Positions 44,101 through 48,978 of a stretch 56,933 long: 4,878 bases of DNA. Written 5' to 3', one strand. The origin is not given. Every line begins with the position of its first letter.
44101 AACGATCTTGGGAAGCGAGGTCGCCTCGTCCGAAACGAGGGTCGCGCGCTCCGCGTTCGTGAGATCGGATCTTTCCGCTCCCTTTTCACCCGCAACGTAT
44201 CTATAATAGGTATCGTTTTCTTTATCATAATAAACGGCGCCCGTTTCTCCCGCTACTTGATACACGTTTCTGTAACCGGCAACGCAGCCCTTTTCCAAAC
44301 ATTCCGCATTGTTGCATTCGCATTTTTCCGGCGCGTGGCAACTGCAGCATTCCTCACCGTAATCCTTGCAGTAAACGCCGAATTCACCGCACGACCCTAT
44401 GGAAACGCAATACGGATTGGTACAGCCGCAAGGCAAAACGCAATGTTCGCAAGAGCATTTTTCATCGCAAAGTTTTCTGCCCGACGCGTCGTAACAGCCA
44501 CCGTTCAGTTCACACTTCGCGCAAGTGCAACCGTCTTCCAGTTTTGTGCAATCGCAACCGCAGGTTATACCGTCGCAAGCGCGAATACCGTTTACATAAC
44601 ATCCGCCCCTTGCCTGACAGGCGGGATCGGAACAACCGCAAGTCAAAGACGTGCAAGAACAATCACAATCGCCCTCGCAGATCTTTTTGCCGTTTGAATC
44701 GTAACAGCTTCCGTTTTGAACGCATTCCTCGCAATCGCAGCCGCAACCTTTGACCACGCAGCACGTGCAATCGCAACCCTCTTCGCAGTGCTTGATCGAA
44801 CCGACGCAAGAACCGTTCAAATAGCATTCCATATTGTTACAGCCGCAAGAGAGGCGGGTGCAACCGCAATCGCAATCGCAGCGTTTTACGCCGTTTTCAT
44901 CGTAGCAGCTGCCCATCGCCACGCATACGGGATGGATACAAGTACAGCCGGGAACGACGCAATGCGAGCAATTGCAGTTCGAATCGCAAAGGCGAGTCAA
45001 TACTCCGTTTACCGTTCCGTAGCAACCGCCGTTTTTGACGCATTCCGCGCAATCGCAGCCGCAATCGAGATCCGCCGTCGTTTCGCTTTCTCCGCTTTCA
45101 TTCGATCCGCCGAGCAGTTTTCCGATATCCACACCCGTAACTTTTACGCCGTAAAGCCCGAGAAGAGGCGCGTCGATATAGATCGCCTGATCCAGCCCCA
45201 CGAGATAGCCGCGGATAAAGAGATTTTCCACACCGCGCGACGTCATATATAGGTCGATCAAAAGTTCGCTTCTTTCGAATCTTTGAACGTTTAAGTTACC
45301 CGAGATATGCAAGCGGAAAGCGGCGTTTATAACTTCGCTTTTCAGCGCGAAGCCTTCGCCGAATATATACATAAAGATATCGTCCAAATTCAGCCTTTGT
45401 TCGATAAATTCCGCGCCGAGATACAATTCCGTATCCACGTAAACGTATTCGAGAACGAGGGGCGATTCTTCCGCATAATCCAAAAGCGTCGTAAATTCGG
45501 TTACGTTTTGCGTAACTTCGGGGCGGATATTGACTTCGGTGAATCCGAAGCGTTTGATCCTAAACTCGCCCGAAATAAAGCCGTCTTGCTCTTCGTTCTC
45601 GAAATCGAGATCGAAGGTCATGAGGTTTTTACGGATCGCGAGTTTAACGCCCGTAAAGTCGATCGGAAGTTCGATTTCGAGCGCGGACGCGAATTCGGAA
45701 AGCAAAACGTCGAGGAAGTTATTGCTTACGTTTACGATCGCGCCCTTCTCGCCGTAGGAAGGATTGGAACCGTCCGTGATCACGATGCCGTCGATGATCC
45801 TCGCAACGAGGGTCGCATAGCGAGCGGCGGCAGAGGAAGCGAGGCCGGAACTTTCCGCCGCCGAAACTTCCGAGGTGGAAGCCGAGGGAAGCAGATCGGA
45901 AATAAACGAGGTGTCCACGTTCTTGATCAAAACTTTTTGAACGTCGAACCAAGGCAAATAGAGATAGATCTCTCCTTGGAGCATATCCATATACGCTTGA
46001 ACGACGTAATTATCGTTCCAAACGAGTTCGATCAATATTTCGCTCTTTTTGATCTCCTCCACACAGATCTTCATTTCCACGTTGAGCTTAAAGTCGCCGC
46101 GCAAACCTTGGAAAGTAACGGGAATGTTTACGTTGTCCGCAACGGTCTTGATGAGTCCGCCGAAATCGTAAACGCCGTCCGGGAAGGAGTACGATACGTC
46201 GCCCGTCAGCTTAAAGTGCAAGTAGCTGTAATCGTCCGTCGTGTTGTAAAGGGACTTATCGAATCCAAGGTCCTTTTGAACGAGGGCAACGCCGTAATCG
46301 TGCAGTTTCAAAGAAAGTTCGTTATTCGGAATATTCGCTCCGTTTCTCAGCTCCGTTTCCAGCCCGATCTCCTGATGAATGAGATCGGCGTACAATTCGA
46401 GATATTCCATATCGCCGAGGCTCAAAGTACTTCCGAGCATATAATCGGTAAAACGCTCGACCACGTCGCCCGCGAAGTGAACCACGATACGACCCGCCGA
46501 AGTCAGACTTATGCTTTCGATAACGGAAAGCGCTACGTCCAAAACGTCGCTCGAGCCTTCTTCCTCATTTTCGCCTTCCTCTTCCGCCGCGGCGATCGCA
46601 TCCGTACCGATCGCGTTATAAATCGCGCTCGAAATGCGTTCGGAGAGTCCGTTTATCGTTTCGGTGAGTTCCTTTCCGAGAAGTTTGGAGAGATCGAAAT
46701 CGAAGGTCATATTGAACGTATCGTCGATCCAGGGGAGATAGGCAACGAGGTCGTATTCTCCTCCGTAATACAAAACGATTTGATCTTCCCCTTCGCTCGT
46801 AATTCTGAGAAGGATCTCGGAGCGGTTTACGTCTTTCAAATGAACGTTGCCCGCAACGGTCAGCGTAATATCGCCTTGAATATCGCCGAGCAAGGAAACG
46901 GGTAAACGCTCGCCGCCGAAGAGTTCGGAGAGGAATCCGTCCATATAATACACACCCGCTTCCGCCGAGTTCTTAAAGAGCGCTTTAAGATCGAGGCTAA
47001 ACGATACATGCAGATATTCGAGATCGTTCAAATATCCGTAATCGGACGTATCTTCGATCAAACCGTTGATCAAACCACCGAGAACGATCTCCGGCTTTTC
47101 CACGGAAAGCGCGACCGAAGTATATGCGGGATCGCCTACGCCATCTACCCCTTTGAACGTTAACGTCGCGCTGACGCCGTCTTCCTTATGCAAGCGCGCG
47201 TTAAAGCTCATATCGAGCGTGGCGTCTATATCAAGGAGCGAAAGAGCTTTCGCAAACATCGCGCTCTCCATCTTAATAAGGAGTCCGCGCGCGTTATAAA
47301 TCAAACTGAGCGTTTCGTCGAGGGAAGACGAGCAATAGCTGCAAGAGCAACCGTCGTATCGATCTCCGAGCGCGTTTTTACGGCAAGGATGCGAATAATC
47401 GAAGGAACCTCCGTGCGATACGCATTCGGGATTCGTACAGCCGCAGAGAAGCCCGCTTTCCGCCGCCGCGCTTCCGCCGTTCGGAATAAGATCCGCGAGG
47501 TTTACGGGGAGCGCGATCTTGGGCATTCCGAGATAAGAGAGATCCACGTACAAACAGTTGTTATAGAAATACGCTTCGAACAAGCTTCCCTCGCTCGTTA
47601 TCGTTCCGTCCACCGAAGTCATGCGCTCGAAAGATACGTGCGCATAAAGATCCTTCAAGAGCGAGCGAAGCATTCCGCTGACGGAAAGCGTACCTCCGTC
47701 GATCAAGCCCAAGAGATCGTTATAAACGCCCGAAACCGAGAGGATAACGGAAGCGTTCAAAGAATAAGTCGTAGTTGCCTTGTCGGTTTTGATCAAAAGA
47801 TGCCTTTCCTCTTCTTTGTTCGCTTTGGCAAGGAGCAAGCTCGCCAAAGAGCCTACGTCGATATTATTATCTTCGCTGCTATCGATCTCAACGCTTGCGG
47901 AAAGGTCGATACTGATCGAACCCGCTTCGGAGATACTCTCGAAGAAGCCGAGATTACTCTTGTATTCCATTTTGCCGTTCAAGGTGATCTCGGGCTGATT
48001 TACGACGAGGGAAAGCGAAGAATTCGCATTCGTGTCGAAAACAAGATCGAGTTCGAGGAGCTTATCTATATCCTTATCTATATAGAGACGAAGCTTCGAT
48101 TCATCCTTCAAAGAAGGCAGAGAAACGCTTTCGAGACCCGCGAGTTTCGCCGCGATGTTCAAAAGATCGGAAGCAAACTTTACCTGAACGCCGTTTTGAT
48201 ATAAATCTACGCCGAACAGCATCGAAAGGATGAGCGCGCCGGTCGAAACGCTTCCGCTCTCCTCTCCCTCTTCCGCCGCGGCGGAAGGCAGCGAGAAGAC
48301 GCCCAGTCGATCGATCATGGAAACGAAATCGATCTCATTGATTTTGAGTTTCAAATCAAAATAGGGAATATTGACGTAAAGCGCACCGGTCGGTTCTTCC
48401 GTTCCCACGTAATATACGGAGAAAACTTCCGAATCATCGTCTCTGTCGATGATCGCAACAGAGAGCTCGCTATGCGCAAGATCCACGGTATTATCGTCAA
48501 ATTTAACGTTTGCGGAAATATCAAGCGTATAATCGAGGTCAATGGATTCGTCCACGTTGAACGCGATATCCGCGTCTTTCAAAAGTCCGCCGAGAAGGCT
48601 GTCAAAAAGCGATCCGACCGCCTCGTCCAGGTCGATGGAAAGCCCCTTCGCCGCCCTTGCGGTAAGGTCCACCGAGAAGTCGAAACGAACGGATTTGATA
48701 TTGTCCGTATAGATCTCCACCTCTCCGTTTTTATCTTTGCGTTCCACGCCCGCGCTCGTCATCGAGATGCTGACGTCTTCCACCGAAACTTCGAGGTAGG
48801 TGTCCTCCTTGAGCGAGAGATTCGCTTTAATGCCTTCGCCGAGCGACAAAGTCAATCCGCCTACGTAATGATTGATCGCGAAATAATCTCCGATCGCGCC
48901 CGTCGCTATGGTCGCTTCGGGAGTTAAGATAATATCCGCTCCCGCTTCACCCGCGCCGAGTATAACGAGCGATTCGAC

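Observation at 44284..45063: Tandem array of a 33-37 aa cysteine-rich module: 63 Cys in 260 aa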

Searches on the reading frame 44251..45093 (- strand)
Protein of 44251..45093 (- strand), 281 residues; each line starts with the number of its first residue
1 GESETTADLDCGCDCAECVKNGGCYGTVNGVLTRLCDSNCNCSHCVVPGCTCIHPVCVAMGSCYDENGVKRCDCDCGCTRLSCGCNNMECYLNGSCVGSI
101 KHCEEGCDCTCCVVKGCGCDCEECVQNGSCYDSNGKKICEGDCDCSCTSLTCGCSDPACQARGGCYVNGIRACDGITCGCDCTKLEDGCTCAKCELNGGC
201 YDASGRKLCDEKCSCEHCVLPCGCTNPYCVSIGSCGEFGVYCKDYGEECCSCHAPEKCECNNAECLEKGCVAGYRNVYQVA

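Call 10: search_protein_families(library=pfam, proteins=[window:44251-45093:-], max_evalue=10)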
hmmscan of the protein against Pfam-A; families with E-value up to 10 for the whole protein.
window:44251-45093:- (281 aa): 0 families

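Call 11: search_protein_families(library=ncbifam, proteins=[window:44251-45093:-], max_evalue=10)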
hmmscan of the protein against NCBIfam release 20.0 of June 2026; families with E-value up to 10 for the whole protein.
window:44251-45093:- (281 aa): 0 families

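Call 15: find_homologous_proteins(query=window:44251-45093:-, max_evalue=0.001)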
Query window:44251-45093:-: 318 candidates shared short words with the query, none scored E <= 0.001.

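Call 21: find_related_loci(query=window:44251-45093:-, collection=genome_contigs, flank=10000)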
Query window:44251-45093:- (281 aa) in genome_contigs; peptide patterns used: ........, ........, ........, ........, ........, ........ (x = any residue, [..] = any of these).
38 stretches matched a pattern; 1 encode a relative of the query (tblastn E <= 1e-3); 1 distinct loci.
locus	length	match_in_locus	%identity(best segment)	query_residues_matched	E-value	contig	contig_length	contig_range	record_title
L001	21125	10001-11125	68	2-281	5e-116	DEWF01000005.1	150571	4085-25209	MAG TPA_asm: Christensenella sp. UBA3217 UBA3217_contig_21408, whole genome shotgun sequence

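Call 28: find_related_loci(query=A1, collection=metagenome_contigs, flank=10000)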
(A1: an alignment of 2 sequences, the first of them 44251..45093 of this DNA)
Query A1 (281 aa) in metagenome_contigs; peptide patterns used: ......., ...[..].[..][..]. (x = any residue, [..] = any of these).
256 stretches matched a pattern; 1 encode a relative of the query (tblastn E <= 1e-3); 1 distinct loci.
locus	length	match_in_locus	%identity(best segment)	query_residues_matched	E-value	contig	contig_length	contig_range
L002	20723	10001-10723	49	9-279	7e-65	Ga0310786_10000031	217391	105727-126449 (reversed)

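Call 50: search_solved_structures(query=window:44251-45093:-, max_evalue=10, show_alignments=3)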
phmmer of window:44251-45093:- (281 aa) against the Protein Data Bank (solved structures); distinct sequences matched with E-value up to 10: 0.

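Call 60: search_protein_families(library=padloc, proteins=[window:44251-45093:-], max_evalue=10)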
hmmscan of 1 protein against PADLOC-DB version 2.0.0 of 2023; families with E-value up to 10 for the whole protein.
window:44251-45093:- (281 aa): 0 families
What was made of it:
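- Tried and rejected: Pfam, NCBIfam and PADLOC scans of the arrays gave no hits (calls 10, 11, 60).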

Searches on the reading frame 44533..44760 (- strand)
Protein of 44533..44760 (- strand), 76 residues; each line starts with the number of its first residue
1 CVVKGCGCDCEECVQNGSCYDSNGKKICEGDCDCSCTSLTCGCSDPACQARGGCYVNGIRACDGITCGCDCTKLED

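Call 63: predict_structure(alignment_id=A5)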
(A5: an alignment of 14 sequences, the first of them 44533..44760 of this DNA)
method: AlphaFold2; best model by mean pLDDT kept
length: 76 residues; sequences in the alignment: 14
mean_pLDDT: 58.1   pTM: 0.34
mean pLDDT of the five models: 58.1, 56.1, 54.4, 51.5, 48.3
residues with pLDDT >= 90: 0; 70-90: 1; 50-70: 58; < 50: 17
segments of 3 or more residues with pLDDT < 50: 1-5, 33-37, 64-66, 73-76
pLDDT, mean of each block of 10 residues (from residue 1): 48 66 63 51 64 66 54 49
secondary structure, 60 per line:
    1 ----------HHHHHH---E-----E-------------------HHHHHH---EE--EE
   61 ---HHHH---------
elements in order: H11-16 H46-51 H64-67

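Call 67: fold_search(model_id=the predicted structure, library=pdb)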
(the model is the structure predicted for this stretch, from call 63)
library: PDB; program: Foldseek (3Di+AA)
matches with E <= 10: 0; with E <= 0.001: 0
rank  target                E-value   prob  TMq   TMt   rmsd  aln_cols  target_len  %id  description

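Call 97: predict_structure(alignment_id=A7)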
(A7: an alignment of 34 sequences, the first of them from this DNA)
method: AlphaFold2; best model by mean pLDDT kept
length: 76 residues; sequences in the alignment: 34
mean_pLDDT: 59.6   pTM: 0.37
mean pLDDT of the five models: 59.6, 59.5, 54.6, 54.4, 51.1
residues with pLDDT >= 90: 0; 70-90: 1; 50-70: 62; < 50: 13
segments of 3 or more residues with pLDDT < 50: 1-5, 34-37, 73-76
pLDDT, mean of each block of 10 residues (from residue 1): 51 66 66 52 65 66 60 47
secondary structure, 60 per line:
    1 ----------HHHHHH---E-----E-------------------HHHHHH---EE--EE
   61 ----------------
elements in order: H11-16 H46-51
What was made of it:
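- Two AlphaFold2 runs agree on one short helix across C3 followed by a hairpin in each unit (calls 63, 97). AlphaFold2 confidence is low (mean pLDDT 58.1 and 59.6, pTM 0.34-0.37), and model coordinates could not be inspected (calls 63, 97).
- Tried and rejected: Both gave pLDDT of about 58-60 (calls 63, 97).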

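Call 100: fold_search(model_id=the predicted structure, library=pdb)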
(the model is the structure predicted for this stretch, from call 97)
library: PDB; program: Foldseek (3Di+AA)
matches with E <= 10: 0; with E <= 0.001: 0
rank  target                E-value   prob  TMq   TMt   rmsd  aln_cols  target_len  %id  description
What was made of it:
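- Foldseek found no PDB match for either model (calls 67, 100).
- Tried and rejected: Foldseek against the PDB gave 0 hits for each (calls 67, 100).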

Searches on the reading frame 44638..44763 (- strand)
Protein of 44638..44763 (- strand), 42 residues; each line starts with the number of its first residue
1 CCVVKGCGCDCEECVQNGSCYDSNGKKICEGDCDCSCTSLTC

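Call 35: search_protein_representatives(alignment_id=A2)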
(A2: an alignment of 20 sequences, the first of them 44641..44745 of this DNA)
Query: 20 sequences, 35 profile positions. Proteins with E-value up to 0.001 (for the whole library): 6; up to 1e-10: 5; up to 1e-30: 1. The best 6 are listed.
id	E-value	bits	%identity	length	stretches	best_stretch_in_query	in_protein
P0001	1.2e-36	140.8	-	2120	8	1-33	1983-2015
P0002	2.4e-18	82.3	-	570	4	1-33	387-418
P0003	5.4e-17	78.0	-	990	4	1-34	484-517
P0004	7.6e-17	77.5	-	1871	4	1-27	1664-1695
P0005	1.4e-13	67.1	-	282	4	1-33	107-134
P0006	1.4e-06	44.7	-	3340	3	1-34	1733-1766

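Call 44: find_homologous_proteins(query=A4, max_evalue=0.01)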
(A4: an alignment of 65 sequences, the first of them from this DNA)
Query A4 (65 sequences): 15 candidates shared short words with the query, none scored E <= 0.01.
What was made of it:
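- Tried and rejected: find_homologous_proteins with the array and with a 65-unit alignment returned nothing (calls 15, 44).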

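Call 49: search_solved_structures(query=A4, max_evalue=10, show_alignments=5)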
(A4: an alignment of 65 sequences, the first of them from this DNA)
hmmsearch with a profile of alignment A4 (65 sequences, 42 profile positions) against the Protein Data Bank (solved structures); distinct sequences matched with E-value up to 10: 3.
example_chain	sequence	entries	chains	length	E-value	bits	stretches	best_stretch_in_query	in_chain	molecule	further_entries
1bh4_A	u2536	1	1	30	0.085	16.1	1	3-18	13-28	CIRCULIN A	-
8feh_D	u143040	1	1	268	0.11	15.7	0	13-23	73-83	Minor capsid protein A1 fusion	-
2eri_A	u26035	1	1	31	0.13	15.5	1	3-18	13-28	Circulin B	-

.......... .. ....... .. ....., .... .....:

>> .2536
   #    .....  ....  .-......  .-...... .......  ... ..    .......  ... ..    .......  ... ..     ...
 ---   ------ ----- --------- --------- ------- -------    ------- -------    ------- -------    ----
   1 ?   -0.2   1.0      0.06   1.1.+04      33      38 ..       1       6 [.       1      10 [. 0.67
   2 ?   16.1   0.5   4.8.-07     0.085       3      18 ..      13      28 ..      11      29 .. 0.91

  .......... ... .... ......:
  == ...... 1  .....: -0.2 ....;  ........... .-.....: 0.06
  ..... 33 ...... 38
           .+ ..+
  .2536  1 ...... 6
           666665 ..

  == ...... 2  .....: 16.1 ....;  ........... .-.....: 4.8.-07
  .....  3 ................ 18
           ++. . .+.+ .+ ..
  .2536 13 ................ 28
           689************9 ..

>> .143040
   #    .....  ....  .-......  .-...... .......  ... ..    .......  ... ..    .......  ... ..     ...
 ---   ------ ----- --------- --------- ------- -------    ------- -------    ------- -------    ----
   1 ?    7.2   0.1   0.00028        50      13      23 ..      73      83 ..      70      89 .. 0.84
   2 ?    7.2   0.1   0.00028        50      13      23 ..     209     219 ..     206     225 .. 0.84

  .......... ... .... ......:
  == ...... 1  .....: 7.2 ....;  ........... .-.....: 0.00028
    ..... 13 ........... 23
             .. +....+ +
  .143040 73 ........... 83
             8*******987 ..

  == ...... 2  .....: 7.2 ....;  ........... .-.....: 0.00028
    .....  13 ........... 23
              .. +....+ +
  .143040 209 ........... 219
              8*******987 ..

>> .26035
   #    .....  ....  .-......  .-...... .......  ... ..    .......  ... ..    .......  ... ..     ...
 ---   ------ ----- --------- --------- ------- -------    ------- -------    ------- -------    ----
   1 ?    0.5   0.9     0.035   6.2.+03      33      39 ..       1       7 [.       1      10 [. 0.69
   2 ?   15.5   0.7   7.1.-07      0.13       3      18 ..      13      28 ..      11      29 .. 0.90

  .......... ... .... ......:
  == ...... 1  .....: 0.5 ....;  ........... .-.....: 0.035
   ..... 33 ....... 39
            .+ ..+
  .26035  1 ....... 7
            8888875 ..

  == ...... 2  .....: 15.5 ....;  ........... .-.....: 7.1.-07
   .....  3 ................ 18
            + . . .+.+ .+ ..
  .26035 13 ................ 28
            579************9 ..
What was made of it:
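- Closest known: Cyclotides. Same: There is a local motif match: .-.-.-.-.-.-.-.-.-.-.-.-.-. (call 49).
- There is a weak local resemblance to the cyclotide C-x-C-x4-C-x2-N-G loop, at E = 0.085 (call 49).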

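Call 80: find_encoding_contigs(protein=P0006, flank=10000, max_places=3)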
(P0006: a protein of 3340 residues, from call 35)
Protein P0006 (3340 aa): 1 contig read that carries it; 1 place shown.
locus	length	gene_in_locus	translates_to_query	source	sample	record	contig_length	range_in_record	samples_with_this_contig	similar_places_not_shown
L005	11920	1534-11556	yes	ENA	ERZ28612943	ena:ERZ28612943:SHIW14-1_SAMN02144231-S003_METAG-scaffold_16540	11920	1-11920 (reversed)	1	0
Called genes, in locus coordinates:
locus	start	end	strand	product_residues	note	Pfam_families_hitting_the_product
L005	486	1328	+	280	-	-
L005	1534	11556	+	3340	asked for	-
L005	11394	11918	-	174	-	?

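Call 84: list_cluster_members(proteins=[P0001, P0002, P0003, P0004, P0005, P0006, P0007])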
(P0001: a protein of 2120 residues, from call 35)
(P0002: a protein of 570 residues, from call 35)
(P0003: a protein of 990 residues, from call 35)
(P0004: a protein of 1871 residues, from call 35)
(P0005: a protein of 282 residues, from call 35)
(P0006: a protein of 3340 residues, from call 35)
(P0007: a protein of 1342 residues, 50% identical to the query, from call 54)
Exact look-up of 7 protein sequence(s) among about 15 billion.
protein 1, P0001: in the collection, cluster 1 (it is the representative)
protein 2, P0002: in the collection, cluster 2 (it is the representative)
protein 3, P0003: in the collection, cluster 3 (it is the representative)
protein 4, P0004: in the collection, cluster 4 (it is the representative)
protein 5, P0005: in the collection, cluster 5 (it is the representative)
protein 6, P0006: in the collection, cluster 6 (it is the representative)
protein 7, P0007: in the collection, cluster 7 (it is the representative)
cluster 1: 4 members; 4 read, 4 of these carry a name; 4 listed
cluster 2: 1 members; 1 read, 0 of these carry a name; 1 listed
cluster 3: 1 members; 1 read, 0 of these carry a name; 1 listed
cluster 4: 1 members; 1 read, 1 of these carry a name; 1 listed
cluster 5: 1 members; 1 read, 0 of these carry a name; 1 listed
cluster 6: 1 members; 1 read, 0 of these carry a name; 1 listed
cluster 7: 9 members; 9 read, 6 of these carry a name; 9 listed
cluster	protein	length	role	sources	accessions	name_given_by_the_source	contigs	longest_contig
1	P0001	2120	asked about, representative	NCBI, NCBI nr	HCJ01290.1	MAG TPA: hypothetical protein DHV31_00195, partial [Clostridiales bacterium] | hypothetical protein [Clostridiales bacterium]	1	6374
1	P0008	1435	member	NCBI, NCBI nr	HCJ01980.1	MAG TPA: hypothetical protein DHV31_03700, partial [Clostridiales bacterium] | hypothetical protein [Clostridiales bacterium]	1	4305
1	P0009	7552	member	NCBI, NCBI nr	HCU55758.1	MAG TPA: hypothetical protein DIC18_00305, partial [Clostridiales bacterium] | hypothetical protein [Clostridiales bacterium]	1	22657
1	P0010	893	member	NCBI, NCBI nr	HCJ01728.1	MAG TPA: hypothetical protein DHV31_02430, partial [Clostridiales bacterium] | hypothetical protein [Clostridiales bacterium]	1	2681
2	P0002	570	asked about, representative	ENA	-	-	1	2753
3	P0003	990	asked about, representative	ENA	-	-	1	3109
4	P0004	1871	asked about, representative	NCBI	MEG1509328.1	MAG: hypothetical protein RR454_02615, partial [Clostridia bacterium]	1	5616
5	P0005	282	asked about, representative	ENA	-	-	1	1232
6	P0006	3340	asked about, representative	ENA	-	-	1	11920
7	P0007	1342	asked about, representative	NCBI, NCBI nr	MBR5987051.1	MAG: hypothetical protein IK037_00635, partial [Clostridia bacterium] | hypothetical protein [Clostridia bacterium]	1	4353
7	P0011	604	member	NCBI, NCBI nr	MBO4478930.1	MAG: hypothetical protein J5774_01035, partial [Clostridia bacterium] | hypothetical protein [Clostridia bacterium]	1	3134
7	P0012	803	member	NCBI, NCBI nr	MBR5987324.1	MAG: hypothetical protein IK037_02035, partial [Clostridia bacterium] | hypothetical protein [Clostridia bacterium]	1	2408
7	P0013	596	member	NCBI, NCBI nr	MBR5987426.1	MAG: hypothetical protein IK037_02550, partial [Clostridia bacterium] | hypothetical protein [Clostridia bacterium]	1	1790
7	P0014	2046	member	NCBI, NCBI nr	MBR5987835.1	MAG: hypothetical protein IK037_04630, partial [Clostridia bacterium] | hypothetical protein [Clostridia bacterium]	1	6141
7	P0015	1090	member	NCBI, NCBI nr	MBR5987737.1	MAG: hypothetical protein IK037_04130, partial [Clostridia bacterium] | hypothetical protein [Clostridia bacterium]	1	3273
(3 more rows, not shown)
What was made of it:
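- Tried and rejected: Family members are nevertheless in the collection (calls 35, 84).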

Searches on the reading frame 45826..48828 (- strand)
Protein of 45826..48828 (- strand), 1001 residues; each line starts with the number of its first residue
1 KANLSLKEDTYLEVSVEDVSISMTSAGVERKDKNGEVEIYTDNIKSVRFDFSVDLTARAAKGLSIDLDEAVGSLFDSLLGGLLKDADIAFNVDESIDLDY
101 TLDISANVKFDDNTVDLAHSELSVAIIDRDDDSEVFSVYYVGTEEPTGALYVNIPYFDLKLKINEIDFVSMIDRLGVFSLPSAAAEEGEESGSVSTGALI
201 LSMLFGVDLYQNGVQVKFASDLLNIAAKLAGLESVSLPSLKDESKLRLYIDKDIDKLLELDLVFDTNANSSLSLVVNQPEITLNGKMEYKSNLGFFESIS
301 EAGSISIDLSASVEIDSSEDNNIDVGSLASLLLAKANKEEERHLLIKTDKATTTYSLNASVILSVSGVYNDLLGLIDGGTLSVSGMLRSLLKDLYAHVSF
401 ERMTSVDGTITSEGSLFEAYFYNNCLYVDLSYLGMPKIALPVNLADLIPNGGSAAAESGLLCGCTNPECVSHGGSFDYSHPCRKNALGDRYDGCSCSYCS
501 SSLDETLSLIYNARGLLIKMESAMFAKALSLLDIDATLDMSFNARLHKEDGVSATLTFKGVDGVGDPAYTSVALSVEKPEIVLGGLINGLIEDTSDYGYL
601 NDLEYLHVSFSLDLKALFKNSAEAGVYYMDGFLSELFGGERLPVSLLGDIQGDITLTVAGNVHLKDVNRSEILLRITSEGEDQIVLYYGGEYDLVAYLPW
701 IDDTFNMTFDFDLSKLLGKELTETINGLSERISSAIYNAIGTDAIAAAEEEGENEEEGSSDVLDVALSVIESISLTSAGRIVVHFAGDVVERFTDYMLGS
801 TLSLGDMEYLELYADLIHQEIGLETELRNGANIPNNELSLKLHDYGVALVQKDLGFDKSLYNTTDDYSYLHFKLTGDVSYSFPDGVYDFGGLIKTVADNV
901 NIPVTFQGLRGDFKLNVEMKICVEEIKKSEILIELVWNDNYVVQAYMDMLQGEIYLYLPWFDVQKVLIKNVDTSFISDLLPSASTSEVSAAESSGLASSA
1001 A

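Call 54: find_homologous_proteins(query=window:45826-48828:-, max_evalue=0.001)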
Query window:45826-48828:- (1001 aa): 1 proteins with E <= 0.001 among 8000 candidates.
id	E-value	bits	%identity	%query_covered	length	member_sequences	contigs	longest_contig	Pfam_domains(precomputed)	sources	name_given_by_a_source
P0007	7.5e-98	347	50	37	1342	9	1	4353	-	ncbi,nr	ncbi:MAG: hypothetical protein IK037_00635, partial [Clostridia bacterium]|nr:hypothetical protein [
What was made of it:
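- Tried and rejected: The same tool with p1 aa 2700-3700 found only one partial MAG protein (call 54).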
